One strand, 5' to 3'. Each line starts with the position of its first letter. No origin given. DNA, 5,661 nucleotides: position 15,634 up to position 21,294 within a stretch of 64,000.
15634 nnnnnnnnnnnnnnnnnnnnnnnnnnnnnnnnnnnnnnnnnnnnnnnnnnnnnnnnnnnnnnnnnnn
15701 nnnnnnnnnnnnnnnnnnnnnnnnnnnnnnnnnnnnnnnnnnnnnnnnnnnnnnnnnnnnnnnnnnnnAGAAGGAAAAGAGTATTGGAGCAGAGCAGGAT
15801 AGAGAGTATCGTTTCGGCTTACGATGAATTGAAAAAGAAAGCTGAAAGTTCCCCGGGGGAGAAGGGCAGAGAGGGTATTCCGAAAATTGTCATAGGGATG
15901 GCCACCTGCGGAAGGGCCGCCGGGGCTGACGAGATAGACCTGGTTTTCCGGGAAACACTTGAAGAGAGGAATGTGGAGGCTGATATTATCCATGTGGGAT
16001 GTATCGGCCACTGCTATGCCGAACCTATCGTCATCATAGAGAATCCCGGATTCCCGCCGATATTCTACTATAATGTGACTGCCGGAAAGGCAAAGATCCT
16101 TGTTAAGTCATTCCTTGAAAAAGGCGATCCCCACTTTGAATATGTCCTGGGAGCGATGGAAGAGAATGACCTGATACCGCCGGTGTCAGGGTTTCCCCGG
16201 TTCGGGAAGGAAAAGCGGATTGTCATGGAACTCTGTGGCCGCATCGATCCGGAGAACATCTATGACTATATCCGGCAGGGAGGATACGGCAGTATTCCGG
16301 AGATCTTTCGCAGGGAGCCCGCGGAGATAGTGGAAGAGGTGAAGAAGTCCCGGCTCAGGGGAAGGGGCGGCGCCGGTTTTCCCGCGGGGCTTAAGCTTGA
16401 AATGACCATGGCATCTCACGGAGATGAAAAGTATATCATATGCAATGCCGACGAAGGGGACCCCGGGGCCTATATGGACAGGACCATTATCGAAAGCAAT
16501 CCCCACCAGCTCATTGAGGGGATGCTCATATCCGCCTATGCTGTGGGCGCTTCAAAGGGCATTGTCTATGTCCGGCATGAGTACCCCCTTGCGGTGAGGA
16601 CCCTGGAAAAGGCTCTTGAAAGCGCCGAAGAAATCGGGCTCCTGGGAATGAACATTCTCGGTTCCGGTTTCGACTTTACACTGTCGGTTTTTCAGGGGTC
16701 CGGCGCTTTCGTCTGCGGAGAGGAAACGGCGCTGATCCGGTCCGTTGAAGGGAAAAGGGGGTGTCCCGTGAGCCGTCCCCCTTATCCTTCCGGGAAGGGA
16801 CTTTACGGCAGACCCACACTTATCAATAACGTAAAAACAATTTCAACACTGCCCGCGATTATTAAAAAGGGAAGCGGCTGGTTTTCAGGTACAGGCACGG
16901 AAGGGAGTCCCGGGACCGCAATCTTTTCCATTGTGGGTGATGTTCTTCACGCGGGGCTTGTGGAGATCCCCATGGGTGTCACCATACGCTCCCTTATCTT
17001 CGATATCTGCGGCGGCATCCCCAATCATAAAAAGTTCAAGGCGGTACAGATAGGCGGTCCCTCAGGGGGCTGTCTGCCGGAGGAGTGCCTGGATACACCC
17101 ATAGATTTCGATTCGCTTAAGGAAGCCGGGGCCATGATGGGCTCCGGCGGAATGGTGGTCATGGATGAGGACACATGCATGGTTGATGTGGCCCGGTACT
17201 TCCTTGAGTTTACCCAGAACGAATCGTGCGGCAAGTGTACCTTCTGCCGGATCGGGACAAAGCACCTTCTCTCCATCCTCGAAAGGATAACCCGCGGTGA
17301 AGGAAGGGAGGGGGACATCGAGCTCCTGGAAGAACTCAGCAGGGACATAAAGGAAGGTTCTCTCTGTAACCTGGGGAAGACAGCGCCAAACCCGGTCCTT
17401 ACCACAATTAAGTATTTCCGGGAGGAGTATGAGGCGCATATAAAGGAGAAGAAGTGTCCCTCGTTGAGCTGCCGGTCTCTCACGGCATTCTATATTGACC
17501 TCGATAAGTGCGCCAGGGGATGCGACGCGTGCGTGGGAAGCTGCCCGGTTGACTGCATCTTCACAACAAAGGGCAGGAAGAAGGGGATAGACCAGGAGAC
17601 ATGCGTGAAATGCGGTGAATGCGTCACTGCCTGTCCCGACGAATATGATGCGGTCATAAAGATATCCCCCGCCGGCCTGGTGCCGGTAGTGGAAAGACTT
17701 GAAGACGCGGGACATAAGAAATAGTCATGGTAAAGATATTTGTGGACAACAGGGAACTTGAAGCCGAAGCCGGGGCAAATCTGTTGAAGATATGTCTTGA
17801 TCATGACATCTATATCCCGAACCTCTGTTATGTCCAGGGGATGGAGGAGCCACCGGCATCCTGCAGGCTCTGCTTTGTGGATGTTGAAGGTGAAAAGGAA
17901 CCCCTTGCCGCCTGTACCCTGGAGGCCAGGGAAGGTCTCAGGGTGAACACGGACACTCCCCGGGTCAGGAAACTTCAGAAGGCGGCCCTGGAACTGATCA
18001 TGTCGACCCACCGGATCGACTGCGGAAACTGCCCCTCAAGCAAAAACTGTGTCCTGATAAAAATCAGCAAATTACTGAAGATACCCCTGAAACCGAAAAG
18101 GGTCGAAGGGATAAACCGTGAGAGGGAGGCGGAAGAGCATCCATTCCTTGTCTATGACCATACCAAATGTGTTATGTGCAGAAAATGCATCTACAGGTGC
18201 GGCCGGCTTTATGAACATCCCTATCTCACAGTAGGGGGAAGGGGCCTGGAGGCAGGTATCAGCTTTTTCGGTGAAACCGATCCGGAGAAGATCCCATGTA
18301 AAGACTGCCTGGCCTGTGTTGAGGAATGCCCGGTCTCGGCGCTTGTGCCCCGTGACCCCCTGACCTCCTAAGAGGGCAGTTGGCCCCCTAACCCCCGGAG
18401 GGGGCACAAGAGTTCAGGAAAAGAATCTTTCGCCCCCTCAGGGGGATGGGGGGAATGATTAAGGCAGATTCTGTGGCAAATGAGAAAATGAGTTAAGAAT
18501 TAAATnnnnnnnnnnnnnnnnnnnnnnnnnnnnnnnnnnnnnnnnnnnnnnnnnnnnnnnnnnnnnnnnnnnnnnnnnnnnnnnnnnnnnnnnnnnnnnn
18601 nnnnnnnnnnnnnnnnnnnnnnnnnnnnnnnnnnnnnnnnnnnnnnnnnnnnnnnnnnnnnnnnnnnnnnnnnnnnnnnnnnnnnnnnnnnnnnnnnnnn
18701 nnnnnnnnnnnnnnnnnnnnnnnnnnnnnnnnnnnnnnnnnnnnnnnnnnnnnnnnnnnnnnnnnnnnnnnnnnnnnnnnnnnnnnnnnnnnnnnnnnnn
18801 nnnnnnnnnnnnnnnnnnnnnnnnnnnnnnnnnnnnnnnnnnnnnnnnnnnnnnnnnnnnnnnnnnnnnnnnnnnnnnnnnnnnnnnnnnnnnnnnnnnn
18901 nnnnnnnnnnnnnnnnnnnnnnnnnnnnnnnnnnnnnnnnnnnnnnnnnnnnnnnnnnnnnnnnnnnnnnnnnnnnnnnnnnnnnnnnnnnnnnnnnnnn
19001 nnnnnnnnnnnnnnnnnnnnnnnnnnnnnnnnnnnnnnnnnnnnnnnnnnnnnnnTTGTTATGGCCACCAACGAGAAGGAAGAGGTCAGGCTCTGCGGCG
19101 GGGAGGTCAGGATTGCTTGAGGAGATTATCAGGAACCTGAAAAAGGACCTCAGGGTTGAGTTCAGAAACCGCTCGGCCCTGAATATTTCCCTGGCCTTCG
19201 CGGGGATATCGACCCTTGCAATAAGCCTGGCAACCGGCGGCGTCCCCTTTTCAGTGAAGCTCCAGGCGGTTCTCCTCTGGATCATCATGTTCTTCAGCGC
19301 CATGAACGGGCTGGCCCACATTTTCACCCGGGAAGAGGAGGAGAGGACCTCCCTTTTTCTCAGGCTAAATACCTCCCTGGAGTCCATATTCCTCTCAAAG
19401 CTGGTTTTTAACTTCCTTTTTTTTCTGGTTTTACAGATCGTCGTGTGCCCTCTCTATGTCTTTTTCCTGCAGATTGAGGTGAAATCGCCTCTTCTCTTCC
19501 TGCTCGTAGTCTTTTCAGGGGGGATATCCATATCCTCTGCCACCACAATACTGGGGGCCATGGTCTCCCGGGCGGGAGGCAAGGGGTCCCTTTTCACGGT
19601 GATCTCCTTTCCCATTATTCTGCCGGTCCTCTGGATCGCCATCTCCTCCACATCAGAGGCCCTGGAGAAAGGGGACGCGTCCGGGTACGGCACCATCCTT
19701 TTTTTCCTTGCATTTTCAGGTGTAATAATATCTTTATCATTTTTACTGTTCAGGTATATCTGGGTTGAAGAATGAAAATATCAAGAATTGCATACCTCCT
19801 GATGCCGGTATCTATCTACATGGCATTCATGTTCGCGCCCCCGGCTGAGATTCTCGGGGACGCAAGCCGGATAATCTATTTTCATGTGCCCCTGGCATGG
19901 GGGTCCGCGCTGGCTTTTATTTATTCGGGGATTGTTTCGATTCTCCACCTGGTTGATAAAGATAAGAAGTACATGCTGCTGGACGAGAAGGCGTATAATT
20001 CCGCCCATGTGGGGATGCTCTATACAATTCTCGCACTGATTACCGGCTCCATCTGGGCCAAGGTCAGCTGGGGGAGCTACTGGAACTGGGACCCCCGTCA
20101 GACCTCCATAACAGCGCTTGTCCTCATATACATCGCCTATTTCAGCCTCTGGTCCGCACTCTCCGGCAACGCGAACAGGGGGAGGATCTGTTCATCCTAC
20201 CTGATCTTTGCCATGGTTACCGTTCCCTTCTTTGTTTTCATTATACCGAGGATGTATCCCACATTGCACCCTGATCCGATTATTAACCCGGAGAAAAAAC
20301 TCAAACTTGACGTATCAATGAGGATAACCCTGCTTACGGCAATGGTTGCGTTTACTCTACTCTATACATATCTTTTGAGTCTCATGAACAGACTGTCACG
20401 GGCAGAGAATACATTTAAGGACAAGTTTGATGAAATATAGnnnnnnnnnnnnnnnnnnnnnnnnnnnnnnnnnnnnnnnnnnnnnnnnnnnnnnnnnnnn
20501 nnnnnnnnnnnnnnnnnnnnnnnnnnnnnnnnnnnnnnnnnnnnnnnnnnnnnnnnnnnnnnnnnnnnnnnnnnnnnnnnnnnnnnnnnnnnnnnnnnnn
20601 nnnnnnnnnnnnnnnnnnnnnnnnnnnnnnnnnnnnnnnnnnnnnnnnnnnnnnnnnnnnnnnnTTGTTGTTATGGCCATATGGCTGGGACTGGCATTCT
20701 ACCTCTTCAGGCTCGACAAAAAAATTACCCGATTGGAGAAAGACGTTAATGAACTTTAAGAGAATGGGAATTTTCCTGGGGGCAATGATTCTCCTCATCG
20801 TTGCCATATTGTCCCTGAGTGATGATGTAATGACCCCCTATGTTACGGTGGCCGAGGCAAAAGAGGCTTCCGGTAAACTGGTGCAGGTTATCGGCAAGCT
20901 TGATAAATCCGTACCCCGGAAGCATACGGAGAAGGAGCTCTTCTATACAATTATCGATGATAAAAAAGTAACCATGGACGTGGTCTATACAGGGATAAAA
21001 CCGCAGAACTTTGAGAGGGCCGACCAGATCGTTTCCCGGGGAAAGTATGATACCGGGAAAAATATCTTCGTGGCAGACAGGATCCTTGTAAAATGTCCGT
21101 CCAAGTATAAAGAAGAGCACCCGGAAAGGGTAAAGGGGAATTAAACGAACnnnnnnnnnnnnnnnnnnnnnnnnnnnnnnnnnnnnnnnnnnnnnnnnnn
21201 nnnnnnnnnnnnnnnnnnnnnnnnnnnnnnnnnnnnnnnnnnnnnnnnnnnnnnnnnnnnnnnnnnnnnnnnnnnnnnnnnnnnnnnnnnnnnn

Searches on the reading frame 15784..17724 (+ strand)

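Call 24: search_protein_families(library=pfam, proteins=[window:15784-17724:+], max_evalue=0.00001)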
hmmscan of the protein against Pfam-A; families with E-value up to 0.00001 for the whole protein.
window:15784-17724:+ (646 aa): 5 families
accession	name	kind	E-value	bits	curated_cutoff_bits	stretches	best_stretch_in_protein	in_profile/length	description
PF01512.22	Complex1_51K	-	1e-43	149.3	31.2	1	186-357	1-149/150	Nuo51 FMN-binding domain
PF10589.14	NADH_4Fe-4S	-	2.7e-35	120.5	23.5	1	468-552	1-85/85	NADH-ubiquinone oxidoreductase-F iron-sulfur binding region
PF13237.11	Fer4_10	-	6e-07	29.7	25.5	0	570-618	3-53/53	4Fe-4S dicluster domain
PF12797.12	Fer4_2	-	1.2e-06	28.5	24.5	0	602-618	5-21/22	4Fe-4S binding domain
PF14697.11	Fer4_21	-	2.3e-06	28.1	35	0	602-637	3-38/59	4Fe-4S dicluster domain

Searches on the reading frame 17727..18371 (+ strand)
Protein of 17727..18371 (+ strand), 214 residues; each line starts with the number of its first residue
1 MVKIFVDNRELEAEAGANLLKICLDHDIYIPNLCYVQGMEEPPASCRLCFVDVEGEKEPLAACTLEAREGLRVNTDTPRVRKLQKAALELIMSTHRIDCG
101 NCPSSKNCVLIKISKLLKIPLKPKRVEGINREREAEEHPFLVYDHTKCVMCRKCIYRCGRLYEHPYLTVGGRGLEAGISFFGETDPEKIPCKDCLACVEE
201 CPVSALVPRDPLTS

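Call 24: search_protein_families(library=pfam, proteins=[window:17727-18371:+], max_evalue=0.00001)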
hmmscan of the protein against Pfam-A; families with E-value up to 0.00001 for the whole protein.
window:17727-18371:+ (214 aa): 2 families
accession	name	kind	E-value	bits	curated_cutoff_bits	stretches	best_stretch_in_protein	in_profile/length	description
PF13510.11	Fer2_4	-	3.6e-16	59.4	22.8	1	1-77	3-81/82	2Fe-2S iron-sulfur cluster binding domain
PF10588.14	NADH-G_4Fe-4S_3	-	8.3e-07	28.9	27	1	84-114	1-31/40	NADH-ubiquinone oxidoreductase-G iron-sulfur binding region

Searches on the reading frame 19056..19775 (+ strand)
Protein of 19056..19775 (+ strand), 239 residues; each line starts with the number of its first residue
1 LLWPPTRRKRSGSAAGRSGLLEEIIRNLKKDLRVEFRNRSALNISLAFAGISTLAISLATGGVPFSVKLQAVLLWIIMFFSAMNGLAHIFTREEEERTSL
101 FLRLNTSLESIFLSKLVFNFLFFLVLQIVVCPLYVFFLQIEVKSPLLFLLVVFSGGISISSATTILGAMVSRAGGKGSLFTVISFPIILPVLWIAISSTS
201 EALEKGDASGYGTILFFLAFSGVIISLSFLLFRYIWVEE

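Call 26: search_protein_families(library=pfam, proteins=[window:19056-19775:+], max_evalue=0.0001)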
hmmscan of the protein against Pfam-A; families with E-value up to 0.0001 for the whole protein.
window:19056-19775:+ (239 aa): 2 families
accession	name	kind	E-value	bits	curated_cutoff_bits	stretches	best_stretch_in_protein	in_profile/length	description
PF03379.19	CcmB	-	2.5e-18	66.8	24.9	1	27-224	4-203/215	CcmB protein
PF12698.13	ABC2_membrane_3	-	2.6e-06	27.2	31.6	1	73-192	167-288/347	ABC-2 family transporter protein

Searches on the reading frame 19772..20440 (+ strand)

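Call 24: search_protein_families(library=pfam, proteins=[window:19772-20440:+], max_evalue=0.00001)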
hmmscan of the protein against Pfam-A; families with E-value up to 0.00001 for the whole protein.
window:19772-20440:+ (222 aa): 1 family
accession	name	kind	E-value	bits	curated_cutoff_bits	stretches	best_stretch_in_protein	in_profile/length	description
PF01578.25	Cytochrom_C_asm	-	3.7e-24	86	29.9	1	16-165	45-211/212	Cytochrome C assembly protein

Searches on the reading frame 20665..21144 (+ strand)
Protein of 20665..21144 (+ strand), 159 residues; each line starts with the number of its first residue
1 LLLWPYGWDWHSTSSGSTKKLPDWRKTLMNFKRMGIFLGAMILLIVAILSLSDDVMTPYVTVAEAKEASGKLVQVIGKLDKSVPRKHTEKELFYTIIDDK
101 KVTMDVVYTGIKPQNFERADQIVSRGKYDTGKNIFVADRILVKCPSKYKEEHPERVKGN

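Call 26: search_protein_families(library=pfam, proteins=[window:20665-21144:+], max_evalue=0.0001)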
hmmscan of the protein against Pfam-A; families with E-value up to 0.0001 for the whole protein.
window:20665-21144:+ (159 aa): 1 family
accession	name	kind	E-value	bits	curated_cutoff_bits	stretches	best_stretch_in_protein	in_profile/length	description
PF03100.22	CcmE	-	1.5e-16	61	24.6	1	57-150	6-98/99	CcmE domain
